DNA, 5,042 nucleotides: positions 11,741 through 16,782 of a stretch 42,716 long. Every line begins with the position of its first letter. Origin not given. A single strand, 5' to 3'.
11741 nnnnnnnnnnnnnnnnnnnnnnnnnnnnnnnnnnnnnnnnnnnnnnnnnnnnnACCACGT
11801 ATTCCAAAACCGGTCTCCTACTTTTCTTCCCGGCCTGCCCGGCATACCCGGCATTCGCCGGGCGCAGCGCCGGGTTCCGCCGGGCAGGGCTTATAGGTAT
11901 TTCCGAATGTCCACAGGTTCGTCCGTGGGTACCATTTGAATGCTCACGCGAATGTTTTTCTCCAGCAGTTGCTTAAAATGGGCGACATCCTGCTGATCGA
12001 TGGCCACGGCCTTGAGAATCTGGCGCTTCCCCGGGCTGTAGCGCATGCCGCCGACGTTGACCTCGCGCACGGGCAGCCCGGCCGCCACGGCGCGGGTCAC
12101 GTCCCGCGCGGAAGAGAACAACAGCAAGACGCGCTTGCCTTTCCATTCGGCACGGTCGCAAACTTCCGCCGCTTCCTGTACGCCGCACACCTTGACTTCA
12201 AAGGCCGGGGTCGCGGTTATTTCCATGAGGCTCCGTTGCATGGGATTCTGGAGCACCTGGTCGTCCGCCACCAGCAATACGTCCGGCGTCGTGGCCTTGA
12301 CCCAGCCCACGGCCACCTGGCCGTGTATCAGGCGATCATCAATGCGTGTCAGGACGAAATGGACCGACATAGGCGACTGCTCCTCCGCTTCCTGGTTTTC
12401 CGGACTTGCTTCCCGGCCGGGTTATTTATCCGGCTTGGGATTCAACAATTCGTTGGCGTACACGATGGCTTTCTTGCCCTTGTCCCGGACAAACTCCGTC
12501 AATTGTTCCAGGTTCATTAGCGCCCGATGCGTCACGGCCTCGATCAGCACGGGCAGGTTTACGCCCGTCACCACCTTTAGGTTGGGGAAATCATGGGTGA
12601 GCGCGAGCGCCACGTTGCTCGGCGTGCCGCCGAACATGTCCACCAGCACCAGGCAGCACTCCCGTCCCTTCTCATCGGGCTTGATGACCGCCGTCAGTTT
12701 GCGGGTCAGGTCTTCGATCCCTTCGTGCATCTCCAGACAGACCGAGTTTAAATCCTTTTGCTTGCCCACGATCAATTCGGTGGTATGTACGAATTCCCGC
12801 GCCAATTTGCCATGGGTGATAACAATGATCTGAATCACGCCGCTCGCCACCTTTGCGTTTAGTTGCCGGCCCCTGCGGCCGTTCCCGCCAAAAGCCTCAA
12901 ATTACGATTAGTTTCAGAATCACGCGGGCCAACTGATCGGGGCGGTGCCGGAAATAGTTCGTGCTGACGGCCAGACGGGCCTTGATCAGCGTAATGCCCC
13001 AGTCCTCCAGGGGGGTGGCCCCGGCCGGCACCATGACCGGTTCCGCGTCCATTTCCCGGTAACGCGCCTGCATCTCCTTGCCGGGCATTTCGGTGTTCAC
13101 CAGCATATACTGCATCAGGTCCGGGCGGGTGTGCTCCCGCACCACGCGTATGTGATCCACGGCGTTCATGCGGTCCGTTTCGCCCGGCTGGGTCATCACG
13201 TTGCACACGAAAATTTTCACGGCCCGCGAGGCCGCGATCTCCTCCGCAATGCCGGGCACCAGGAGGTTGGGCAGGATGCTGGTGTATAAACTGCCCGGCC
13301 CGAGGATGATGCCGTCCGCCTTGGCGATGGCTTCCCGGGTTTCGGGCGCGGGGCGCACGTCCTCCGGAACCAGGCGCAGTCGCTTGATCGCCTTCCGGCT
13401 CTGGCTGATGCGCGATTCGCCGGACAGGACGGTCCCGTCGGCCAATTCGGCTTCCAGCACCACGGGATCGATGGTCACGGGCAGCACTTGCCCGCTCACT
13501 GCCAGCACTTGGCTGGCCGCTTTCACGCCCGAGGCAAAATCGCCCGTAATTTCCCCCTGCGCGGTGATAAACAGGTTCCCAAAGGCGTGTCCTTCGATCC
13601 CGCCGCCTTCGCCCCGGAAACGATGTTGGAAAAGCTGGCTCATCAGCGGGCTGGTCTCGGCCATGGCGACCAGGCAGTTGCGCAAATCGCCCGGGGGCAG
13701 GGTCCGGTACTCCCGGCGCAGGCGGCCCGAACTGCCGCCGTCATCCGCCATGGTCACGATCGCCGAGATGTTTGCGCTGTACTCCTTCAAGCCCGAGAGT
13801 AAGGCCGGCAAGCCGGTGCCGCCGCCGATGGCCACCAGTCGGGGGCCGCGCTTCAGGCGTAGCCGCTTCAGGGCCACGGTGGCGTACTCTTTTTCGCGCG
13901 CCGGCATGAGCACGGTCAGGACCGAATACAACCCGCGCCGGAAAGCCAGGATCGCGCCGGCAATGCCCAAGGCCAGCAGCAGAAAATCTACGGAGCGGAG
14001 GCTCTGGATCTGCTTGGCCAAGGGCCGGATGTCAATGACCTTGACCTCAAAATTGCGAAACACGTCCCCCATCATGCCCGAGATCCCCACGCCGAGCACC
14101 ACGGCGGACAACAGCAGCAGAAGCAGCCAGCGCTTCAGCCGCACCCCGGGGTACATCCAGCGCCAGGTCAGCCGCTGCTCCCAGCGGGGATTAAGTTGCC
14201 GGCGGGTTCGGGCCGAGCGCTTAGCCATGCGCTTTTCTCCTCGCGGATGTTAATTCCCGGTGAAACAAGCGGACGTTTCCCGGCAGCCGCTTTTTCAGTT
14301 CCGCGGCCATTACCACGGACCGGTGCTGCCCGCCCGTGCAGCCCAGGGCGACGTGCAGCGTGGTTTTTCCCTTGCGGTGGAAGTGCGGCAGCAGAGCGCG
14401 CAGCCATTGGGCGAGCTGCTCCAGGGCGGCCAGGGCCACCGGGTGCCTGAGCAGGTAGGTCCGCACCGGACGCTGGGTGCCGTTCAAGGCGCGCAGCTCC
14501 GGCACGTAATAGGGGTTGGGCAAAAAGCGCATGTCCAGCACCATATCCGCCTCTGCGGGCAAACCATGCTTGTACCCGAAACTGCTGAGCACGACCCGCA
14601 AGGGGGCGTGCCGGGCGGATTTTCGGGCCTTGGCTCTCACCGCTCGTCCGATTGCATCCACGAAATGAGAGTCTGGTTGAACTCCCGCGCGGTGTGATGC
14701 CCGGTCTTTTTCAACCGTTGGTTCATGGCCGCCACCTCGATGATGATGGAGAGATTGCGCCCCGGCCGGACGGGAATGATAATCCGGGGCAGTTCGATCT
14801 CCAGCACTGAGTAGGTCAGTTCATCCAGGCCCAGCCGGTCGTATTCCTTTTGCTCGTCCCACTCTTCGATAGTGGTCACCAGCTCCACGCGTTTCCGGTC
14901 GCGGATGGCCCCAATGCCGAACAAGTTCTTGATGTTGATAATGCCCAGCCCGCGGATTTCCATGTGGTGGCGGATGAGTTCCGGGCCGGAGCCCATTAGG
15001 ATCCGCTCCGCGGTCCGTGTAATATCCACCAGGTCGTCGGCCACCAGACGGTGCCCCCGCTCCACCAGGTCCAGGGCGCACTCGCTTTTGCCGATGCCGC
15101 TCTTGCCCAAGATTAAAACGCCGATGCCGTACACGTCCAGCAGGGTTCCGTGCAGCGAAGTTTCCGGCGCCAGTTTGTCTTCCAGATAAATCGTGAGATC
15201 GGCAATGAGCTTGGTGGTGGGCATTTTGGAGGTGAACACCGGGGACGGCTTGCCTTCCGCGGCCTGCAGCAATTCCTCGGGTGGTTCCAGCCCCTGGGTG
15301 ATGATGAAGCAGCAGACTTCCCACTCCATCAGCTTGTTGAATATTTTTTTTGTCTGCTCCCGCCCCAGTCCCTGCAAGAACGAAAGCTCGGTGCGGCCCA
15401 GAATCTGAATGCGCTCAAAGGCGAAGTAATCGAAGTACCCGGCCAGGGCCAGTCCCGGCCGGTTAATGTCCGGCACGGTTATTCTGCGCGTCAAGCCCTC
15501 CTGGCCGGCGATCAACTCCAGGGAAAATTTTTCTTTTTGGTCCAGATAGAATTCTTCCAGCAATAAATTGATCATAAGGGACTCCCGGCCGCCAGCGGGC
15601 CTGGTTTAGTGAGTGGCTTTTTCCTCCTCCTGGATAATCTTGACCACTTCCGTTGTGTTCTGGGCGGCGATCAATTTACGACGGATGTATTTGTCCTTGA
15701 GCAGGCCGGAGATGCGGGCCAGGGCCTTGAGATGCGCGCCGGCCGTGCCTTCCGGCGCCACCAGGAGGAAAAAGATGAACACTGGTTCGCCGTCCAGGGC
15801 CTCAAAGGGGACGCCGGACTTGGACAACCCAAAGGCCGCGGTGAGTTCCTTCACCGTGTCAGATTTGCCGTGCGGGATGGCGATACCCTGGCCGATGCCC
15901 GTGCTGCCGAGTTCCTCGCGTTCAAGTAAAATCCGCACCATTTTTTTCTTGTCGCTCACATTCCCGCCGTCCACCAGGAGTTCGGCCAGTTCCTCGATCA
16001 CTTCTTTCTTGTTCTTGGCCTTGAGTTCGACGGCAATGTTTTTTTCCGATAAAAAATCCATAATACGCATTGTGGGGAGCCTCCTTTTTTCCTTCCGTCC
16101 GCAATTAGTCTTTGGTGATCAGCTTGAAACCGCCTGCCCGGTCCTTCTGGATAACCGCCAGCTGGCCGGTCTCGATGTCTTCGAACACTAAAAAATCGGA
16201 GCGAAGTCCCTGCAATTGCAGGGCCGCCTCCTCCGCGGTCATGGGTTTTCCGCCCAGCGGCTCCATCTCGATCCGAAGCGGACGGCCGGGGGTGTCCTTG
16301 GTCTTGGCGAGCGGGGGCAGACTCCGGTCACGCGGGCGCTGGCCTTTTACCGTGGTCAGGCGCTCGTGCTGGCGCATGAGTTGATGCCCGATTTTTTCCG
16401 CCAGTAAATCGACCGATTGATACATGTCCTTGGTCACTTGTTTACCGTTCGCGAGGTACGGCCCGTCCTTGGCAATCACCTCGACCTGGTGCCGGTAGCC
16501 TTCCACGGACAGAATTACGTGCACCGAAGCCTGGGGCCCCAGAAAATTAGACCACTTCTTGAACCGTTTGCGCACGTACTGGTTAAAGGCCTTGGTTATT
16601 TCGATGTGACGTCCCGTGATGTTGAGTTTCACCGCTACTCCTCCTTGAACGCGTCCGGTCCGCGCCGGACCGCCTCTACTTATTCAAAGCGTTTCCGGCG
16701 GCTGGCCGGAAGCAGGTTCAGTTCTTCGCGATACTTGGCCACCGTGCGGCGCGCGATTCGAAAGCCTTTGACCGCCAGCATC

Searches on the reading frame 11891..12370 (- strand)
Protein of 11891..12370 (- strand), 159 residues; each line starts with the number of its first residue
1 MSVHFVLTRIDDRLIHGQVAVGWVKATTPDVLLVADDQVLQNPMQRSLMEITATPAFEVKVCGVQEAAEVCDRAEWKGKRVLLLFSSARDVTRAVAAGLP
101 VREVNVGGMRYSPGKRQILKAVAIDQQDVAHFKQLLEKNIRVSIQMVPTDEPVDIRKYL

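Call 57: search_protein_families(library=pfam, proteins=[window:11891-12370:-], max_evalue=0.00001)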
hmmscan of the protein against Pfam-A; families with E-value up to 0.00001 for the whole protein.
window:11891-12370:- (159 aa): 1 family
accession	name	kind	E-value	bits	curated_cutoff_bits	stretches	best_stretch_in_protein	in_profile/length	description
PF03830.20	PTSIIB_sorb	-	2.3e-46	158.2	27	1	6-151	2-147/148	PTS system sorbose subfamily IIB component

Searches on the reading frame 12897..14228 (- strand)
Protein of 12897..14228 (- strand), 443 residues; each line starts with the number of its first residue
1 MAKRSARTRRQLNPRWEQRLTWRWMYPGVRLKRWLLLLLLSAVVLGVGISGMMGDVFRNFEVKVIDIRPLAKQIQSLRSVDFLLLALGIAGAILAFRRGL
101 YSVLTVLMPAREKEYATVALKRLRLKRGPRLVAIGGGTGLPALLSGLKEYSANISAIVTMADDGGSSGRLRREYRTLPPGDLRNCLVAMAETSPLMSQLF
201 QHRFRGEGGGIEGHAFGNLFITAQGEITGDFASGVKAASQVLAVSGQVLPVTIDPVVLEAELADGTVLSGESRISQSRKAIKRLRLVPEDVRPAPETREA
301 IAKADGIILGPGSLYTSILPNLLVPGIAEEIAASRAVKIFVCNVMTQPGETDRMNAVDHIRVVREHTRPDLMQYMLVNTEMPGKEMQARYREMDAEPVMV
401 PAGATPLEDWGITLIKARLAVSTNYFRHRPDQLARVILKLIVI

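Call 15: search_protein_families(library=pfam, proteins=[window:12897-14228:-], max_evalue=0.001)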
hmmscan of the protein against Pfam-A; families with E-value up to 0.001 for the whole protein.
window:12897-14228:- (443 aa): 1 family
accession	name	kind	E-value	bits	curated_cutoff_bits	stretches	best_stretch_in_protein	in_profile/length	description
PF01933.23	CofD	-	1.6e-102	343.1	30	1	132-418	2-288/290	2-phospho-L-lactate transferase CofD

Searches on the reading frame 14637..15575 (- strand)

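Call 15: search_protein_families(library=pfam, proteins=[window:14637-15575:-], max_evalue=0.001)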
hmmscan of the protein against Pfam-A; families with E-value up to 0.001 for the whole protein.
window:14637-15575:- (312 aa): 2 families
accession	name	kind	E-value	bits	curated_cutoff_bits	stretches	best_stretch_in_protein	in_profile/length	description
PF07475.17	Hpr_kinase_C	-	7.5e-71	237.6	33.3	1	134-301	2-169/171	HPr Serine kinase C-terminal domain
PF02603.21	Hpr_kinase_N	-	2.3e-40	137.9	24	1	15-131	8-125/125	HPr Serine kinase N terminus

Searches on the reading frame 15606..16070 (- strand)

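Call 15: search_protein_families(library=pfam, proteins=[window:15606-16070:-], max_evalue=0.001)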
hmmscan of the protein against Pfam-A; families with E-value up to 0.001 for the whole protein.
window:15606-16070:- (154 aa): 1 family
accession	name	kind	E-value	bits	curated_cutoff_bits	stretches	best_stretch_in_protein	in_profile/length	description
PF00359.27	PTS_EIIA_2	-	2.7e-40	138.1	27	1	6-148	2-143/144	Phosphoenolpyruvate-dependent sugar phosphotransferase system, EIIA 2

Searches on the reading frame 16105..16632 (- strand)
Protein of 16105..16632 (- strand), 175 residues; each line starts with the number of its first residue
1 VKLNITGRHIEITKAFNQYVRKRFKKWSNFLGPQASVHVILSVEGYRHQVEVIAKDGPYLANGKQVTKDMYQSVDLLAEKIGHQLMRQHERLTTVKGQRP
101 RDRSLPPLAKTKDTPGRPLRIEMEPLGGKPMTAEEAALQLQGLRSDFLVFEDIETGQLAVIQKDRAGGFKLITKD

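Call 15: search_protein_families(library=pfam, proteins=[window:16105-16632:-], max_evalue=0.001)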
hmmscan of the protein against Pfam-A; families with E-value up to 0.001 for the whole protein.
window:16105-16632:- (175 aa): 2 families
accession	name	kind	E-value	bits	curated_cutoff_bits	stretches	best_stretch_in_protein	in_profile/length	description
PF02482.25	Ribosomal_S30AE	-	2.9e-18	66.8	23.7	1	3-92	1-87/88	Sigma 54 modulation protein / S30EA ribosomal protein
PF16321.10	Ribosom_S30AE_C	-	1.1e-09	38.3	25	1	129-169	15-55/57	Sigma 54 modulation/S30EA ribosomal protein C terminus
